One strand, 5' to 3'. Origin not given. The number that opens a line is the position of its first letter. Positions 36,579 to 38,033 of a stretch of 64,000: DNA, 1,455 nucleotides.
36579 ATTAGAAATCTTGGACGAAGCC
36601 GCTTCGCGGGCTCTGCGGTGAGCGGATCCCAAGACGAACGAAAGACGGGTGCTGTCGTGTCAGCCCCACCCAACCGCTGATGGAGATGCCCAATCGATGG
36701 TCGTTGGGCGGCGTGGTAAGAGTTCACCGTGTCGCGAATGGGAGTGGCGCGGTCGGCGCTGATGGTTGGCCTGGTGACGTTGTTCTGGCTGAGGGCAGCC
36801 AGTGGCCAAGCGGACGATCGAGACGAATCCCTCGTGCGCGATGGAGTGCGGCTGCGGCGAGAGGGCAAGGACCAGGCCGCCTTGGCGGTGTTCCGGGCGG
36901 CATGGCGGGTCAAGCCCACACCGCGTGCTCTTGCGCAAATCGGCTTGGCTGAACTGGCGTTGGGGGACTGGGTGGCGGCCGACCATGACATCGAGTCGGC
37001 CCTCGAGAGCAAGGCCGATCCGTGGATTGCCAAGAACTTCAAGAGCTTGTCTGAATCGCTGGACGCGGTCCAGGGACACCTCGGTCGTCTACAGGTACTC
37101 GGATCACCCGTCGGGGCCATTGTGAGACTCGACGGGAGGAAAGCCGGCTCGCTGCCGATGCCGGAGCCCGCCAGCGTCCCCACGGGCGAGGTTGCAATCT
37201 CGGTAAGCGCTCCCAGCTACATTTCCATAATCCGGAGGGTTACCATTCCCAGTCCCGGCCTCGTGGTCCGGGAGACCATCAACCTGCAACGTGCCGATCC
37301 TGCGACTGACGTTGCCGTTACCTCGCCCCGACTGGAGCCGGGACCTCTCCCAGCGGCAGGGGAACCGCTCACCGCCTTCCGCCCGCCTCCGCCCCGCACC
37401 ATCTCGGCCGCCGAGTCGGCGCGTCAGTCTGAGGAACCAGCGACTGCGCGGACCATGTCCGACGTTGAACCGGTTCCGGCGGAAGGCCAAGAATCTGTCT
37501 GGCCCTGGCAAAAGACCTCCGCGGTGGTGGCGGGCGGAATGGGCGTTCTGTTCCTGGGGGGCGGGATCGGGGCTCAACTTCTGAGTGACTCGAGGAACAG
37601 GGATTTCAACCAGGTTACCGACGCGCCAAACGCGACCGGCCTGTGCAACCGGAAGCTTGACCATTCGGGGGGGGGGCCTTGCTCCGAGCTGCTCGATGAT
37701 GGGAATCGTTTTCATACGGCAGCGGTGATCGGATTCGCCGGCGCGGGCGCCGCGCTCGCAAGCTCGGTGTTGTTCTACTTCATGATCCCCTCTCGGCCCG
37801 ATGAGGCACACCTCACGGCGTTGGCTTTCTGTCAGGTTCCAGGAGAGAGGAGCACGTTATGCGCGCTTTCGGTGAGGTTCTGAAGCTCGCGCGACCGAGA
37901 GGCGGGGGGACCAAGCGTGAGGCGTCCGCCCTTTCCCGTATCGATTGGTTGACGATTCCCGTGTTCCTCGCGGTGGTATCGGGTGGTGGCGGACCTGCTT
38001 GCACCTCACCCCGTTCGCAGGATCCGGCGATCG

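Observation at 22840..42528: Three-copy dispersed repeat element, one copy truncating an SDR gene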

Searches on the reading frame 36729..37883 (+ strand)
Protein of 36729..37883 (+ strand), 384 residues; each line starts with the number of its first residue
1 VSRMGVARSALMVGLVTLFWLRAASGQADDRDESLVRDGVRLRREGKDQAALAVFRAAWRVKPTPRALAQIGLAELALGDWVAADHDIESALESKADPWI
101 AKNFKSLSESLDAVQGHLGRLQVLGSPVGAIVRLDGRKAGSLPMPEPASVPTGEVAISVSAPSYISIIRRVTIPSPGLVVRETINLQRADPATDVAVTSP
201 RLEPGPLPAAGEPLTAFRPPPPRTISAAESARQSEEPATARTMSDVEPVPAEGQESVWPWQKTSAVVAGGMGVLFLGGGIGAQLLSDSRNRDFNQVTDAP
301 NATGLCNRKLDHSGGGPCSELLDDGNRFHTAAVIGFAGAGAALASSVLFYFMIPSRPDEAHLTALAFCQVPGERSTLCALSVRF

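Call 13: find_encoding_contigs(protein=window:36729-37883:+, flank=10000, max_places=10)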
Protein window:36729-37883:+ (384 aa): 2 contigs read that carry it; 2 places shown.
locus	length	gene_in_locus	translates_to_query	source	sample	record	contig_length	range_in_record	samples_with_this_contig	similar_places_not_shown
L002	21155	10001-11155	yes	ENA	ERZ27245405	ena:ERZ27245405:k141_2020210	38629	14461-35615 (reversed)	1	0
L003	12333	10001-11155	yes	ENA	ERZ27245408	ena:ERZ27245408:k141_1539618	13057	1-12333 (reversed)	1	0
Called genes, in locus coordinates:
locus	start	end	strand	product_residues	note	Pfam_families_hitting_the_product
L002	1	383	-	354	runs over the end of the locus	PF00348:polyprenyl_synt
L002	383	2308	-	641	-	PF01266:DAO, PF13450:NAD_binding_8, PF01593:Amino_oxidase (weak)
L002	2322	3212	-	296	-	PF11578:DUF3237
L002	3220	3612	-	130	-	-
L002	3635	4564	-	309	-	PF04454:Linocin_M18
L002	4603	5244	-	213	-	-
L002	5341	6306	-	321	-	PF11578:DUF3237, PF01152:Bac_globin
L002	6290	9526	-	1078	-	PF00211:Guanylate_cyc, PF13191:AAA_16, PF17874:TPR_MalT (faint), PF07719:TPR_2 (faint), PF13424:TPR_12 (faint), PF13374:TPR_10 (faint)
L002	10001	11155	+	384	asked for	-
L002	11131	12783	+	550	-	-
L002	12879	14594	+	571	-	PF07588:DUF1554 (faint)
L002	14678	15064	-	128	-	-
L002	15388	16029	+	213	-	PF00295:Glyco_hydro_28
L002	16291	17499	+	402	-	PF07719:TPR_2 (faint), PF08308:PEGA (weak)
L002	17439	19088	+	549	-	PF04885:Stig1 (faint)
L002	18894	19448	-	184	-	-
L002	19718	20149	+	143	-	PF08818:DUF1801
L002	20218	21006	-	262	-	PF00753:Lactamase_B, PF16123:HAGH_C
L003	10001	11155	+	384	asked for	-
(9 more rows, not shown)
